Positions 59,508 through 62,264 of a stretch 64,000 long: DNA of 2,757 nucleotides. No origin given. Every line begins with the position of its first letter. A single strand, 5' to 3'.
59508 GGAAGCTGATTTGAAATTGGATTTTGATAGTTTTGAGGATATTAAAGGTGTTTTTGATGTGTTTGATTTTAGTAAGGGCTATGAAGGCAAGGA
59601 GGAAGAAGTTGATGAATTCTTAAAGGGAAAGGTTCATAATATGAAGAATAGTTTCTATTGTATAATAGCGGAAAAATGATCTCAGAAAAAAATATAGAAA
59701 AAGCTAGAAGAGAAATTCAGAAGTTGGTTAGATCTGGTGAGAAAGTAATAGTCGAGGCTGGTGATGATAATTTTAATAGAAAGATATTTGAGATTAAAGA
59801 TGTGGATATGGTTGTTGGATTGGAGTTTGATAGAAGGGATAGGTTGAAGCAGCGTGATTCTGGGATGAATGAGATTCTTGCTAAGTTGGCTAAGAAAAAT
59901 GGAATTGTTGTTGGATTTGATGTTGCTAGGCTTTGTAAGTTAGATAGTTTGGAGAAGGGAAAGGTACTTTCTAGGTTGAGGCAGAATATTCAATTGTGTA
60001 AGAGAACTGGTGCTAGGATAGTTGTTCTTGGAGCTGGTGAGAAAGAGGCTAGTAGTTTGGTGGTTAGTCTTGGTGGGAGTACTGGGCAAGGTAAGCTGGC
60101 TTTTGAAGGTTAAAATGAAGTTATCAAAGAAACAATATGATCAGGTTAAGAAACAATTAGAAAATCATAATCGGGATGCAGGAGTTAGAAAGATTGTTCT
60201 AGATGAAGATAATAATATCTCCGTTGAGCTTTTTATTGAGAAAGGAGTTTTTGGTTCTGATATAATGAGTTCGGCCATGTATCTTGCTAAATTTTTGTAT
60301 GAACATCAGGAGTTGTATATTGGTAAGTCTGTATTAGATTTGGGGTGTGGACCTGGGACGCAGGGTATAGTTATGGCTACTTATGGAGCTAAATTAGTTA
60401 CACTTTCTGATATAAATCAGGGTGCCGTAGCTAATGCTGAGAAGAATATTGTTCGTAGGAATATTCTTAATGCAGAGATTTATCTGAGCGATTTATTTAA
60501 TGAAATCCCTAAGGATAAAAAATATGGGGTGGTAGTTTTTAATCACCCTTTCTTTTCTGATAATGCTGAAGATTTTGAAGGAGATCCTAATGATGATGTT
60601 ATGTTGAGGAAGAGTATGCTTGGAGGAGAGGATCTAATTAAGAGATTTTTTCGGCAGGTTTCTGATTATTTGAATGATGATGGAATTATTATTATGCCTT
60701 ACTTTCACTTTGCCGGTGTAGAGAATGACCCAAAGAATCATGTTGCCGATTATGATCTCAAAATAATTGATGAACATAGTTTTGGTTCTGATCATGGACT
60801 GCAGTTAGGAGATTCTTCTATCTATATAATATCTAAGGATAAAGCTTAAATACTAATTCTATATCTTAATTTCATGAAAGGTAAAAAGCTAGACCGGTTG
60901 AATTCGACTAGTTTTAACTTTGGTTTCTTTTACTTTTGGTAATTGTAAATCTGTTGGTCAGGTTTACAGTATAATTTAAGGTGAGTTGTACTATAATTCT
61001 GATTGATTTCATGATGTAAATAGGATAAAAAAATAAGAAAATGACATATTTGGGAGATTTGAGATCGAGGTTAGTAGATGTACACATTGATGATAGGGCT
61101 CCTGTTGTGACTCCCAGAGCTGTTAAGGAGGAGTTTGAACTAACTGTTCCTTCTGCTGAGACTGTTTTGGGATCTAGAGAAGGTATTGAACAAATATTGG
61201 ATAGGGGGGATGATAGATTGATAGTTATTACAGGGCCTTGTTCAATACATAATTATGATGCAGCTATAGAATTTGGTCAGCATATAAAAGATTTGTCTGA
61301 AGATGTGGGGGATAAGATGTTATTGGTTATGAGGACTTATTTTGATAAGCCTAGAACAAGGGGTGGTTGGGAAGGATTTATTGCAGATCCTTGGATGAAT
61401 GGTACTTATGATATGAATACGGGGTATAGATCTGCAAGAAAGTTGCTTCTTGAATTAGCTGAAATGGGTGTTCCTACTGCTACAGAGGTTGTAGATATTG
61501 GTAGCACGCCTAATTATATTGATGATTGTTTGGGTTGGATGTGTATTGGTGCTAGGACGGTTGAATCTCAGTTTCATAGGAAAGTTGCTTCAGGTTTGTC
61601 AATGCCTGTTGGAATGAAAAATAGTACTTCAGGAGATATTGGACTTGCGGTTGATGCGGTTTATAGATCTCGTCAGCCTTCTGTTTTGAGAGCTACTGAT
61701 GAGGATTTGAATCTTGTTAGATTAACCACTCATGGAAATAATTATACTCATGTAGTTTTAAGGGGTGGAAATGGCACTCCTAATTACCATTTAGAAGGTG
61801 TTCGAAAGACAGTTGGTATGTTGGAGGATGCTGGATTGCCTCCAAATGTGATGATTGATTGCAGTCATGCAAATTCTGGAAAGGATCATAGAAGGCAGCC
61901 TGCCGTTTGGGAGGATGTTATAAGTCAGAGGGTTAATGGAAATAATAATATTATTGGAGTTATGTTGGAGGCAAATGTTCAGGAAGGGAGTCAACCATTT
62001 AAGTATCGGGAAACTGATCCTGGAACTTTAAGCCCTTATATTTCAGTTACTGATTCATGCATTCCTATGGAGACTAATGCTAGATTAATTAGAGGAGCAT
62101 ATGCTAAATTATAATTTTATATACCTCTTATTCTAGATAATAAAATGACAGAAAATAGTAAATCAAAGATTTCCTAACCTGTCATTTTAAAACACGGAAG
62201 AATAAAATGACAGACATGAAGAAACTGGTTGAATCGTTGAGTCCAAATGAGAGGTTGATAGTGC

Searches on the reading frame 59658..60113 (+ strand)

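Call 42: search_protein_families(library=pfam, proteins=[window:59658-60113:+], max_evalue=0.001)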
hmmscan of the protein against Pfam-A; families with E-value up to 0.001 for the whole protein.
window:59658-60113:+ (151 aa): 1 family
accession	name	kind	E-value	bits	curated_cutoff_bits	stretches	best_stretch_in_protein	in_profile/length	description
PF01876.22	RNase_P_p30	-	1.8e-06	28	35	1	15-123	78-177/214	RNase P subunit p30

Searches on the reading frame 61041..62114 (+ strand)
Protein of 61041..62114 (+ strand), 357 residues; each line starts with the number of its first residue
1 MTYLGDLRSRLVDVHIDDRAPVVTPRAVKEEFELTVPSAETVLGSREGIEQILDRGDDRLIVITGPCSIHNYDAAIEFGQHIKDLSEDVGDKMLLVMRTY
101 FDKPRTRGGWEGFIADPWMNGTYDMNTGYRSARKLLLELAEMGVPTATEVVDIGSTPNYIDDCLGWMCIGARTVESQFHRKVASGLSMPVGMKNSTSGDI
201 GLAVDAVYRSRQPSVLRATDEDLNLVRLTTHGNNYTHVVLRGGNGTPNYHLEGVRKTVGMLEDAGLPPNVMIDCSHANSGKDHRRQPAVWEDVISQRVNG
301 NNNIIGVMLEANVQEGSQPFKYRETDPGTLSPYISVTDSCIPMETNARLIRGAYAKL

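Call 42: search_protein_families(library=pfam, proteins=[window:61041-62114:+], max_evalue=0.001)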
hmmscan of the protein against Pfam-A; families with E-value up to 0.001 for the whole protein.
window:61041-62114:+ (357 aa): 1 family
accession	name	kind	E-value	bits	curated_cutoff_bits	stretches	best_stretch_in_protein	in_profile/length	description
PF00793.26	DAHP_synth_1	-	1.1e-62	211.9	25.5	1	51-347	9-266/270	DAHP synthetase I family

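Call 65: find_encoding_contigs(protein=window:61041-62114:+, flank=10000, max_places=1)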
Protein window:61041-62114:+ (357 aa): 8 contigs read that carry it; 1 place shown.
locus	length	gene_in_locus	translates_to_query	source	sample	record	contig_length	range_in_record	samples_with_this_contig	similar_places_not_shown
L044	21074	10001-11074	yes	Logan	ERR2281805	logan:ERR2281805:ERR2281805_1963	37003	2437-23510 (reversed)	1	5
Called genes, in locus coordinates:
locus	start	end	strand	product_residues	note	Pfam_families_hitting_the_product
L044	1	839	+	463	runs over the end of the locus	PF04055:Radical_SAM, PF13673:Acetyltransf_10 (faint), PF16199:Radical_SAM_C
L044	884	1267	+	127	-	-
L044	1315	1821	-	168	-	-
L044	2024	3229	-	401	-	PF00749:tRNA-synt_1c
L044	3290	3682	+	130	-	-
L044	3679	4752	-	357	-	PF02616:SMC_ScpA (weak)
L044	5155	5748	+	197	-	-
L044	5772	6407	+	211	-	-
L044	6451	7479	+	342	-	PF02784:Orn_Arg_deC_N, PF00278:Orn_DAP_Arg_deC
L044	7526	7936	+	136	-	-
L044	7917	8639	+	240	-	PF08241:Methyltransf_11, PF13649:Methyltransf_25 (weak)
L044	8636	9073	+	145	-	PF01876:RNase_P_p30 (weak)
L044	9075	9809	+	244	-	PF10294:Methyltransf_16 (weak), PF05175:MTS, PF06325:PrmA, PF13847:Methyltransf_31, PF13649:Methyltransf_25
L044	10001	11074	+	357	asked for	PF00793:DAHP_synth_1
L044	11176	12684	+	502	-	PF01409:tRNA-synt_2d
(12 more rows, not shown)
